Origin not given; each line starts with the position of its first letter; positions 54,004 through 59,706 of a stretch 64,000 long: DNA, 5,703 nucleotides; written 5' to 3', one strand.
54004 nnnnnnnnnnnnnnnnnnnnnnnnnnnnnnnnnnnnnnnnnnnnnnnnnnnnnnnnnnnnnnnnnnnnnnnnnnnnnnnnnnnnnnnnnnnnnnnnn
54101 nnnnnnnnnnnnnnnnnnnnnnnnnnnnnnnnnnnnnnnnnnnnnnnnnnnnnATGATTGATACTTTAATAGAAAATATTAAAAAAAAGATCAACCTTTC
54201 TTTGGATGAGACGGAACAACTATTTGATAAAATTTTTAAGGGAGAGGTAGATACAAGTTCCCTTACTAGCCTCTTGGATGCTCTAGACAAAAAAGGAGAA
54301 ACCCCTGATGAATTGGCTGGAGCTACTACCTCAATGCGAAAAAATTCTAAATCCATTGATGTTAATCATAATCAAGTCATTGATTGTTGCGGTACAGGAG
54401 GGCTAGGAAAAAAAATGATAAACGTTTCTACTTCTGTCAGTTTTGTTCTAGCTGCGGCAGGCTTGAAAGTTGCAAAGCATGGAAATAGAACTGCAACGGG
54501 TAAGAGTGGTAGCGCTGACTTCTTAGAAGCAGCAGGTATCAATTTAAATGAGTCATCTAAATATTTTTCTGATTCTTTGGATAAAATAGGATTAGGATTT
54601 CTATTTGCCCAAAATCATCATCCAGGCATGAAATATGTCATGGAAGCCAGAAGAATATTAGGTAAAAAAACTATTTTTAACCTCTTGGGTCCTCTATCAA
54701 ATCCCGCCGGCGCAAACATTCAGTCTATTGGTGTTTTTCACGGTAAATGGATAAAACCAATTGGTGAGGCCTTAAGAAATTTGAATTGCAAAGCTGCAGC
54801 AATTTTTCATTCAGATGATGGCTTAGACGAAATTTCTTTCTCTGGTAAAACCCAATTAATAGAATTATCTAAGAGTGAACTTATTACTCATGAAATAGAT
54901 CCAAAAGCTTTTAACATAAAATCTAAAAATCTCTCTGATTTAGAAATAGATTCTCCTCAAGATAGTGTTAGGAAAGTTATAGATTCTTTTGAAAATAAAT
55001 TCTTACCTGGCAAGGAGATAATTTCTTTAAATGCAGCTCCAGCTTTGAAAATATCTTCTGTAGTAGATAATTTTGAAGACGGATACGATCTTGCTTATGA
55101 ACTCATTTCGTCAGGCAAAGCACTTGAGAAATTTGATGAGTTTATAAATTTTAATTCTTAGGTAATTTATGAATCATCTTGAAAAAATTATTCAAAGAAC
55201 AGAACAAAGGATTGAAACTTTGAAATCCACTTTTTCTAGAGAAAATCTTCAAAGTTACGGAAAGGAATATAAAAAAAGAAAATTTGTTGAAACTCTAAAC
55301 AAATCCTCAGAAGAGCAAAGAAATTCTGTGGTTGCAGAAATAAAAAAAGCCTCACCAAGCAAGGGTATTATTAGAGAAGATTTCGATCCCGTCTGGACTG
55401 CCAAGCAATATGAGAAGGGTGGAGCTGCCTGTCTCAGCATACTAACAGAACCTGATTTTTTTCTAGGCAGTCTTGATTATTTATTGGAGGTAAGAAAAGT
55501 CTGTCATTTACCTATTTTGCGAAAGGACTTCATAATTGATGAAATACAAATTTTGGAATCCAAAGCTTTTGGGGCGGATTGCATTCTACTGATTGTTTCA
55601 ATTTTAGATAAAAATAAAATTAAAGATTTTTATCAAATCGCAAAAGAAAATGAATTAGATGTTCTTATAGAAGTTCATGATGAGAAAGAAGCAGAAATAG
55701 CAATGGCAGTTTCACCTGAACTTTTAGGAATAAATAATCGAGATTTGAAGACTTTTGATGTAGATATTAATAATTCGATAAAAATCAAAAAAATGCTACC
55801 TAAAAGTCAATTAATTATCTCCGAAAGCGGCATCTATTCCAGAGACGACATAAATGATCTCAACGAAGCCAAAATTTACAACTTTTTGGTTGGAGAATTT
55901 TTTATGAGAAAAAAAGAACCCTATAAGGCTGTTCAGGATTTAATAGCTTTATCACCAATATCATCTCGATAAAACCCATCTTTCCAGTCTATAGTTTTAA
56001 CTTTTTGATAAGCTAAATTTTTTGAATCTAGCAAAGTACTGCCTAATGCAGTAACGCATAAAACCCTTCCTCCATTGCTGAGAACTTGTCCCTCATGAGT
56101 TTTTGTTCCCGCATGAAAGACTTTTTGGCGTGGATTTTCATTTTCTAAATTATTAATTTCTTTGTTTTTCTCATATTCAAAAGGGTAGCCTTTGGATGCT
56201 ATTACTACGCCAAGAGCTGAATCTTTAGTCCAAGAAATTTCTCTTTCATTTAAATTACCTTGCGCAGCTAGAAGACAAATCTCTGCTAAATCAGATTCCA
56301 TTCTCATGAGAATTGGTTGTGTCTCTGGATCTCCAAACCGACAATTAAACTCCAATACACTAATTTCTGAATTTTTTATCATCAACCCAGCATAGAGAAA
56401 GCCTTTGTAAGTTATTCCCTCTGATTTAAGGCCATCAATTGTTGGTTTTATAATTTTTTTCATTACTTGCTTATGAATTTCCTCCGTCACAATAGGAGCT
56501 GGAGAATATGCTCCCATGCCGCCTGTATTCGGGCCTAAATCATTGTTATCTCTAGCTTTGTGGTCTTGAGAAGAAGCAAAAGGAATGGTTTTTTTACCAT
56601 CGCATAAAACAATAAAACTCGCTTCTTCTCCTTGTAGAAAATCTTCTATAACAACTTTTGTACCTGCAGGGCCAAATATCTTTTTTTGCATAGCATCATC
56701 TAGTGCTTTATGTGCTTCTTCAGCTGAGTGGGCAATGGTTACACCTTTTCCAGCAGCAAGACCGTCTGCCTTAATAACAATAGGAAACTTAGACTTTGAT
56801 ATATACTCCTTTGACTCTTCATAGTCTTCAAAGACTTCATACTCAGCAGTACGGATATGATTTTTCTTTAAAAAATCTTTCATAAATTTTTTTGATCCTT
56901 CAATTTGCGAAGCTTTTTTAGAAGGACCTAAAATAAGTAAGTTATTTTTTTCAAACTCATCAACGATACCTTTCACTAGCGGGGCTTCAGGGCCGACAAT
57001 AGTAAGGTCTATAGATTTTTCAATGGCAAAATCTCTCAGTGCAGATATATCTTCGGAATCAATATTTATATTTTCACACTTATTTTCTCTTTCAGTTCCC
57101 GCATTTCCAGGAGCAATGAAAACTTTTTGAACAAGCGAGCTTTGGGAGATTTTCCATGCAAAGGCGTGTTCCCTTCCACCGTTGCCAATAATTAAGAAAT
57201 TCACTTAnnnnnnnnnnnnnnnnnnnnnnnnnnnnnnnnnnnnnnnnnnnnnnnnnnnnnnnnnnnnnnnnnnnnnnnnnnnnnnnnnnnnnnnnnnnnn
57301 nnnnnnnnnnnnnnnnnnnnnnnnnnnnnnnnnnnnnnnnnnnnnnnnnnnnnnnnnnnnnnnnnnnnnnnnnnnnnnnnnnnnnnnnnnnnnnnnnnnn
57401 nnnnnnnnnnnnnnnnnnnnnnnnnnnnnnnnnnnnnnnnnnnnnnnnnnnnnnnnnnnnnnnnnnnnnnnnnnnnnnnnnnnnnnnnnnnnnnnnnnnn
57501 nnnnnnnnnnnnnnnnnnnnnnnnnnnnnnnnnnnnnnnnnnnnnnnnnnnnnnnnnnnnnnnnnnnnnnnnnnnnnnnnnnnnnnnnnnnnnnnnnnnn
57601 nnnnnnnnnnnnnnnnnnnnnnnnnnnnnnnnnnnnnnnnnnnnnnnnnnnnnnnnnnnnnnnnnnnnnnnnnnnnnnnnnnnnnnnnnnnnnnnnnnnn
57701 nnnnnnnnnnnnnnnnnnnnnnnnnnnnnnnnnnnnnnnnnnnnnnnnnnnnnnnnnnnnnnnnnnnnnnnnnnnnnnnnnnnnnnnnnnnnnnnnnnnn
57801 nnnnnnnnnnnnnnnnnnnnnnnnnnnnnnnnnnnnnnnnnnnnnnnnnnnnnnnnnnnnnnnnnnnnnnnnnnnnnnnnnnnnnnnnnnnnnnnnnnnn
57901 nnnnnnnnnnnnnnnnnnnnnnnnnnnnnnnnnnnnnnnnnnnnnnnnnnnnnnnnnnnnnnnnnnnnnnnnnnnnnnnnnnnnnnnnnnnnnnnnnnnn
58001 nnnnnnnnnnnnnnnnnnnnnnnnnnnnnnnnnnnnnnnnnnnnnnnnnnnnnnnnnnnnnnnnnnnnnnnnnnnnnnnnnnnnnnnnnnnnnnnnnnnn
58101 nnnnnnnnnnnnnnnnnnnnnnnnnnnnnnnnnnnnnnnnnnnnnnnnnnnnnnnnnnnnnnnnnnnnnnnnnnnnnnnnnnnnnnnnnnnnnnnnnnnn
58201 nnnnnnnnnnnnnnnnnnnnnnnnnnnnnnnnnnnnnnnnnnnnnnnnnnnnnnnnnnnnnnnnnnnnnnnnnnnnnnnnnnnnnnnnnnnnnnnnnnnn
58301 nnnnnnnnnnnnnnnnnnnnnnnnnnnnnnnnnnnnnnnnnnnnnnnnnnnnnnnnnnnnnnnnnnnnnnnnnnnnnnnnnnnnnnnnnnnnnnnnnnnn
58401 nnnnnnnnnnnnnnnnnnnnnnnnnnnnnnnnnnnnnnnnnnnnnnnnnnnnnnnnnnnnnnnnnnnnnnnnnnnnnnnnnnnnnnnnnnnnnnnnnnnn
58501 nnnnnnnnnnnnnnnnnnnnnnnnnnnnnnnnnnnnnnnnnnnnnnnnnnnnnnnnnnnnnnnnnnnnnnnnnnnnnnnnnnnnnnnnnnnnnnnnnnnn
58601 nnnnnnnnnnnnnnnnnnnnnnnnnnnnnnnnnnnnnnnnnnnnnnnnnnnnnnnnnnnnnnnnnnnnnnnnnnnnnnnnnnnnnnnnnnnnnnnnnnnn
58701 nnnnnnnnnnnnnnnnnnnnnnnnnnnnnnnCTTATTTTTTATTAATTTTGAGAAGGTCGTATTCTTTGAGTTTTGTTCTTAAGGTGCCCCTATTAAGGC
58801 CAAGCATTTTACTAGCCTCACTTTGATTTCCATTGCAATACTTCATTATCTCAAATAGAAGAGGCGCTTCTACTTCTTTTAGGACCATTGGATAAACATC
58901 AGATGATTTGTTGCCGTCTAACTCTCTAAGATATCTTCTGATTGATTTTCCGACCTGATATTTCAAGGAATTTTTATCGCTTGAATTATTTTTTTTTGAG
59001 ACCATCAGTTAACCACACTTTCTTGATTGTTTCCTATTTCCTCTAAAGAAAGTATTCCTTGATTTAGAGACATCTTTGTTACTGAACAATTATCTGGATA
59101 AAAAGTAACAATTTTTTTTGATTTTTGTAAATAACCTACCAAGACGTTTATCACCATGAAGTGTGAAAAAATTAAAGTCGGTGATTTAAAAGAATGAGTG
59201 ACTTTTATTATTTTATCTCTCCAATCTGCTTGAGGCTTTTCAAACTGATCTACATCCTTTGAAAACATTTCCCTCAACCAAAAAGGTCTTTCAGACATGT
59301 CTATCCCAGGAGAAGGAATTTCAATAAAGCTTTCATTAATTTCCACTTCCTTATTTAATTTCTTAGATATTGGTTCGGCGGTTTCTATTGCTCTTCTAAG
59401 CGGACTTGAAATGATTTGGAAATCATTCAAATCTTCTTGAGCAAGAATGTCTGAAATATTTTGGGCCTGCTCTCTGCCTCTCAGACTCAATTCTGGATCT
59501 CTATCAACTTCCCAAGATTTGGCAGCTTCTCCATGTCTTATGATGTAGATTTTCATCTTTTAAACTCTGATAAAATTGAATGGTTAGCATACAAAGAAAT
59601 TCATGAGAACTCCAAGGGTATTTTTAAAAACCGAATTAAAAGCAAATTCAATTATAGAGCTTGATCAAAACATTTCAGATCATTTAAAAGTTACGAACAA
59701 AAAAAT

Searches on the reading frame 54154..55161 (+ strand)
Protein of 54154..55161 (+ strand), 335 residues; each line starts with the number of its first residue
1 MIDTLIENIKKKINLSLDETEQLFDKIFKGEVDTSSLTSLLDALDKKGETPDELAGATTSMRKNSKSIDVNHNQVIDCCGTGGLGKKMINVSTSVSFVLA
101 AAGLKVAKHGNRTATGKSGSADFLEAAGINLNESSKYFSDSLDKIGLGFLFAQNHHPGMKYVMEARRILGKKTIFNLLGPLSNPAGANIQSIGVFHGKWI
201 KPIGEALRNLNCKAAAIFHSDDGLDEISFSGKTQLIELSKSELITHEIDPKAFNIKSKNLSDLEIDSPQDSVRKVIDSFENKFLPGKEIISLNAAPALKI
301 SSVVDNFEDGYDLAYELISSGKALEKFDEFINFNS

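Call 47: search_protein_families(library=pfam, proteins=[window:54154-55161:+])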
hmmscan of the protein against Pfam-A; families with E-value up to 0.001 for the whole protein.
window:54154-55161:+ (335 aa): 2 families
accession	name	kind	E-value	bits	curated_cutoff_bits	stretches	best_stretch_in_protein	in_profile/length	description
PF00591.27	Glycos_transf_3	-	8.9e-76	255.3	27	1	73-324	2-253/253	Glycosyl transferase family, a/b domain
PF02885.22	Glycos_trans_3N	-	1.9e-12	47.2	26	1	5-64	3-62/63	Glycosyl transferase family, helical bundle domain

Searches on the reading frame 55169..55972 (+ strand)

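Call 47: search_protein_families(library=pfam, proteins=[window:55169-55972:+])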
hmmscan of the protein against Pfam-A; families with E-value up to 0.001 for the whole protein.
window:55169-55972:+ (267 aa): 1 family
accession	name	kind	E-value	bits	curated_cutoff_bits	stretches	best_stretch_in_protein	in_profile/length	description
PF00218.27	IGPS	-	6.5e-89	297.9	27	1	4-258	1-254/254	Indole-3-glycerol phosphate synthase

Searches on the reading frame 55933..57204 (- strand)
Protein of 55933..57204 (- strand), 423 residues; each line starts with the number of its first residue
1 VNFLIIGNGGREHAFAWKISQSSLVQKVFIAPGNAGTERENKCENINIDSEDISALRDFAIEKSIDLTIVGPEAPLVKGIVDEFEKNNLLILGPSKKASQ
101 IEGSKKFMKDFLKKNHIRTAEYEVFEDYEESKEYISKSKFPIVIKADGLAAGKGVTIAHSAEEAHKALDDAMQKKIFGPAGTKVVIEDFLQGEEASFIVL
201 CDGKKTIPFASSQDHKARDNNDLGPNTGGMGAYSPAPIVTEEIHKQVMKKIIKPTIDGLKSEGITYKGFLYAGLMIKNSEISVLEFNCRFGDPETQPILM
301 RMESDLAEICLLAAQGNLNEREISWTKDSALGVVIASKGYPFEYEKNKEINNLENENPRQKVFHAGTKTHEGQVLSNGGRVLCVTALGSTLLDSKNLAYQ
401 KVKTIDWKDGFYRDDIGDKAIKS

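Call 47: search_protein_families(library=pfam, proteins=[window:55933-57204:-])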
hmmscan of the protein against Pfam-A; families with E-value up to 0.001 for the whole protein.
window:55933-57204:- (423 aa): 8 families
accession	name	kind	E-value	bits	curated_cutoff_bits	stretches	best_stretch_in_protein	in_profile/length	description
PF01071.24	GARS_A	-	8.9e-80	267.6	27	1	103-295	1-194/194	Phosphoribosylglycinamide synthetase, ATP-grasp (A) domain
PF02844.21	GARS_N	-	3.9e-37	127.4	29.5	1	1-102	1-100/100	Phosphoribosylglycinamide synthetase, N domain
PF02843.22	GARS_C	-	2.4e-30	105.1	34.8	1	330-419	1-92/92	Phosphoribosylglycinamide synthetase, C domain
PF02222.28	ATP-grasp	-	5.1e-08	33.2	27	1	111-209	2-96/179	ATP-grasp domain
PF02786.22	CPSase_L_D2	-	6.4e-08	32.8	19.8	1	108-290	5-180/211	Carbamoyl-phosphate synthase L chain, ATP binding domain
PF02655.19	ATP-grasp_3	-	3.5e-07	30.9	23.2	1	111-291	10-158/160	ATP-grasp domain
PF07478.18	Dala_Dala_lig_C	-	0.00011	22.2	24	1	114-207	4-98/204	D-ala D-ala ligase C-terminus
PF08443.16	RimK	-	0.00014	22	21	1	110-191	9-83/188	RimK-like ATP-grasp domain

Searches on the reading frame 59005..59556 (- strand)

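Call 47: search_protein_families(library=pfam, proteins=[window:59005-59556:-])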
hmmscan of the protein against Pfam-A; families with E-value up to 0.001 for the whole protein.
window:59005-59556:- (183 aa): 1 family
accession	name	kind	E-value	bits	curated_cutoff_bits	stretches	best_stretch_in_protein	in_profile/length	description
PF00300.27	His_Phos_1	-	6e-21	75.4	21.7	1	3-175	1-192/194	Histidine phosphatase superfamily (branch 1)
